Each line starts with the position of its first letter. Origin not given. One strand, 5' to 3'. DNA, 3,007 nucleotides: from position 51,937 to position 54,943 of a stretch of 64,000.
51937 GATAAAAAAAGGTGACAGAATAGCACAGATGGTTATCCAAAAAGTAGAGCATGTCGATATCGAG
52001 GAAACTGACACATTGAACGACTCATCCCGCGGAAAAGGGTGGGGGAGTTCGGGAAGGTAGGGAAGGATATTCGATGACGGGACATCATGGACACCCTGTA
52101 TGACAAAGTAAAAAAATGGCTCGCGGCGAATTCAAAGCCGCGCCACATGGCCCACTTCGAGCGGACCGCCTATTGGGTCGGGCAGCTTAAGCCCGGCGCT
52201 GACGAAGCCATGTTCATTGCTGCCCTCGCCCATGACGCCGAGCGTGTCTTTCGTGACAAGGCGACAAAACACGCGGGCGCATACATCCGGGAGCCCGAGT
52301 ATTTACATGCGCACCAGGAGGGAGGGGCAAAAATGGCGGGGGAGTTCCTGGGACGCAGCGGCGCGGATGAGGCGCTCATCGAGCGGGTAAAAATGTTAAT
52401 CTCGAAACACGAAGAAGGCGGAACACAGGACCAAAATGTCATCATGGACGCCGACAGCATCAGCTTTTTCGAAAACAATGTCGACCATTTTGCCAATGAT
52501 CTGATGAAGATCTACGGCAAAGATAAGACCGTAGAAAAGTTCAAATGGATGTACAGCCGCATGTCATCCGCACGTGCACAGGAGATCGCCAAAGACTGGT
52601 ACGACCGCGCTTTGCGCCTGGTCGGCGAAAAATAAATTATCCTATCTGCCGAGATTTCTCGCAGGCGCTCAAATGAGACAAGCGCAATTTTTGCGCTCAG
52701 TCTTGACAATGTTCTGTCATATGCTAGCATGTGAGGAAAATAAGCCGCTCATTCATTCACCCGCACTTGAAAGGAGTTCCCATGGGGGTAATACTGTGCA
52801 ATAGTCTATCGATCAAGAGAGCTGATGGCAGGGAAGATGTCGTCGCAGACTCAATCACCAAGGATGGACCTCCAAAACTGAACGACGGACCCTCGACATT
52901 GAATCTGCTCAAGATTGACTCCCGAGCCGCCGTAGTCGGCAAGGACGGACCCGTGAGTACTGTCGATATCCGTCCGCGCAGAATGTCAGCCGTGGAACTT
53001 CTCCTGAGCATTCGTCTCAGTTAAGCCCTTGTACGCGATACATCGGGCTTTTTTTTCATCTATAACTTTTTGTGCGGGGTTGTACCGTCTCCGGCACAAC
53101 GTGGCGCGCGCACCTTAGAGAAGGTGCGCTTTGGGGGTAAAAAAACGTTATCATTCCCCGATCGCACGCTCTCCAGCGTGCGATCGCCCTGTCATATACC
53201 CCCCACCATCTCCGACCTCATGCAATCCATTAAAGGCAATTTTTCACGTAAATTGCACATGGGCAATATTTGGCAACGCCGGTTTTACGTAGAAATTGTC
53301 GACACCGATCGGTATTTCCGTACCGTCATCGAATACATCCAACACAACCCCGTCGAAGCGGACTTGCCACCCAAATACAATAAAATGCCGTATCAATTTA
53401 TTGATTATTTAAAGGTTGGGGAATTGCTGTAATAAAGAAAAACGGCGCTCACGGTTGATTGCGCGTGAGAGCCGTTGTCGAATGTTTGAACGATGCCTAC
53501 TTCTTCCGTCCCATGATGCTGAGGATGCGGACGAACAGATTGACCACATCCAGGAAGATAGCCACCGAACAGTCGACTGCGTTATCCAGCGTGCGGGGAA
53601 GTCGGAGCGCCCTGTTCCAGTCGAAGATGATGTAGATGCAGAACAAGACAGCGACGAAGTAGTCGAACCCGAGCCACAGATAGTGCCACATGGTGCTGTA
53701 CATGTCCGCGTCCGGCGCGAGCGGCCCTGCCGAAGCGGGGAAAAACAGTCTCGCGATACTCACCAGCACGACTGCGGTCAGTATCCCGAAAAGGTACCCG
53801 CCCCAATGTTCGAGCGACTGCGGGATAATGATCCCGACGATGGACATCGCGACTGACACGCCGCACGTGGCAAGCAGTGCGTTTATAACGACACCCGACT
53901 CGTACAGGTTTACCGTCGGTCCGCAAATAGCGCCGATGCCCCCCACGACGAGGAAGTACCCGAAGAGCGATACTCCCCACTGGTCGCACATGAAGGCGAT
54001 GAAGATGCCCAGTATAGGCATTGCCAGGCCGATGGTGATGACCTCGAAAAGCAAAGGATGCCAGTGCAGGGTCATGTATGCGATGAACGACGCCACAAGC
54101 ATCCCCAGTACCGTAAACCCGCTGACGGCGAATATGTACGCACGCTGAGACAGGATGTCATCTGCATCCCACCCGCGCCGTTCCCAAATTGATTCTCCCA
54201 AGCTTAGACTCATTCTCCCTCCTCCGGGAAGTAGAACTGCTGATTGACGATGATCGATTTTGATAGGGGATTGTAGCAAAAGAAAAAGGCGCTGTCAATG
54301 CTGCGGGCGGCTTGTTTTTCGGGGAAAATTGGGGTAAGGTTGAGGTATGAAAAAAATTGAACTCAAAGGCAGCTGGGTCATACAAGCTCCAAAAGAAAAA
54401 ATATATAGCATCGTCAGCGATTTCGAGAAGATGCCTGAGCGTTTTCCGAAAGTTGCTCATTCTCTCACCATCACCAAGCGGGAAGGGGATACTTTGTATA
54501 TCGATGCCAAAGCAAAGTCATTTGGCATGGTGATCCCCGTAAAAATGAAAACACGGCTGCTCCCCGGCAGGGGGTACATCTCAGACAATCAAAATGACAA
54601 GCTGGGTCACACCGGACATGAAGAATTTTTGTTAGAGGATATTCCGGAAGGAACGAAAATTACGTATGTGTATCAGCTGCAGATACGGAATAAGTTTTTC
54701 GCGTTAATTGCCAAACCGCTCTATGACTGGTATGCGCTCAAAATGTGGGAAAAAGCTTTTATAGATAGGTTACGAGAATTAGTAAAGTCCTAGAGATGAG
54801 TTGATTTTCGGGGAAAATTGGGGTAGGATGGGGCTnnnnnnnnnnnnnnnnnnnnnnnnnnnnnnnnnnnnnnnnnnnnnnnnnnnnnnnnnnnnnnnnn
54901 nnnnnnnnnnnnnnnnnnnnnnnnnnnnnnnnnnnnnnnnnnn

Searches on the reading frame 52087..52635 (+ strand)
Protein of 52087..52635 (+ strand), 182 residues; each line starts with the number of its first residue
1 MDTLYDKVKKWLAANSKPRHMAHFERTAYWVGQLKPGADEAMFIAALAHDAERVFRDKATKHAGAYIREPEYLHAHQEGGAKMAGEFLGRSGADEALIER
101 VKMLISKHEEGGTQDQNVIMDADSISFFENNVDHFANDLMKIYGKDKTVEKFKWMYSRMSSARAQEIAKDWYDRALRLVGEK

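Call 43: search_protein_families(library=pfam, proteins=[window:52087-52635:+], max_evalue=0.01)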
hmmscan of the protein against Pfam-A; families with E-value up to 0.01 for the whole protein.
window:52087-52635:+ (182 aa): 2 families
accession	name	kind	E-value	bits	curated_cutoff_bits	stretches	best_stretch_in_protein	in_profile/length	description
PF13875.12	DUF4202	-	1.2e-13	51.7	35.1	1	14-168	22-170/183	Domain of unknown function (DUF4202)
PF01966.28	HD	-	0.0023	18.6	22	1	23-125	4-113/116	HD domain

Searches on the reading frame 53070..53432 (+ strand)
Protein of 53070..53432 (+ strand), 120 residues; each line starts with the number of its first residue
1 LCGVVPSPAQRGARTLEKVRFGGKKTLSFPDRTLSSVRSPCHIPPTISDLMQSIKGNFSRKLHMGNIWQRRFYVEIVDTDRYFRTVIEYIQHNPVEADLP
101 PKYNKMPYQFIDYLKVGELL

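Call 43: search_protein_families(library=pfam, proteins=[window:53070-53432:+], max_evalue=0.01)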
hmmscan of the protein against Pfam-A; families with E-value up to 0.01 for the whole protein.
window:53070-53432:+ (120 aa): 1 family
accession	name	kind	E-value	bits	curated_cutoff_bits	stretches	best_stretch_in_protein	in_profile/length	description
PF01797.21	Y1_Tnp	-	0.0012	19.4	23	1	47-93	65-121/121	Transposase IS200 like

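Call 97: search_protein_families(library=ncbifam, proteins=[window:53070-53432:+], max_evalue=0.01)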
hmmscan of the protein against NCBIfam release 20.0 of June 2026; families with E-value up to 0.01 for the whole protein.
window:53070-53432:+ (120 aa): 1 family
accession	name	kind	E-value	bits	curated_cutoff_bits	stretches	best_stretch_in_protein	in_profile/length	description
NF047646.1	REP_Tyr_transpos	equivalog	2.5e-09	37.2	80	1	46-108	71-145/146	REP-associated tyrosine transposase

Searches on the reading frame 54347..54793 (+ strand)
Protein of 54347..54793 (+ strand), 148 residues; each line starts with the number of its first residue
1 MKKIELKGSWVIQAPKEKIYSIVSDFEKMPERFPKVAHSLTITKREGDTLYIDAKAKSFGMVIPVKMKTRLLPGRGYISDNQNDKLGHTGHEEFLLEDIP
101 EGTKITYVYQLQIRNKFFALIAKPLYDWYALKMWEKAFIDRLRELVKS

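Call 43: search_protein_families(library=pfam, proteins=[window:54347-54793:+], max_evalue=0.01)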
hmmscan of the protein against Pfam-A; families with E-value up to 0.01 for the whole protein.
window:54347-54793:+ (148 aa): 2 families
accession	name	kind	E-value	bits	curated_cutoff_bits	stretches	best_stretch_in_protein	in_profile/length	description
PF10604.15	Polyketide_cyc2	-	5.3e-06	27.2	27.4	1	5-130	3-126/142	Polyketide cyclase / dehydrase and lipid transport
PF03364.25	Polyketide_cyc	-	5.9e-06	27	23.4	1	12-125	1-113/126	Polyketide cyclase / dehydrase and lipid transport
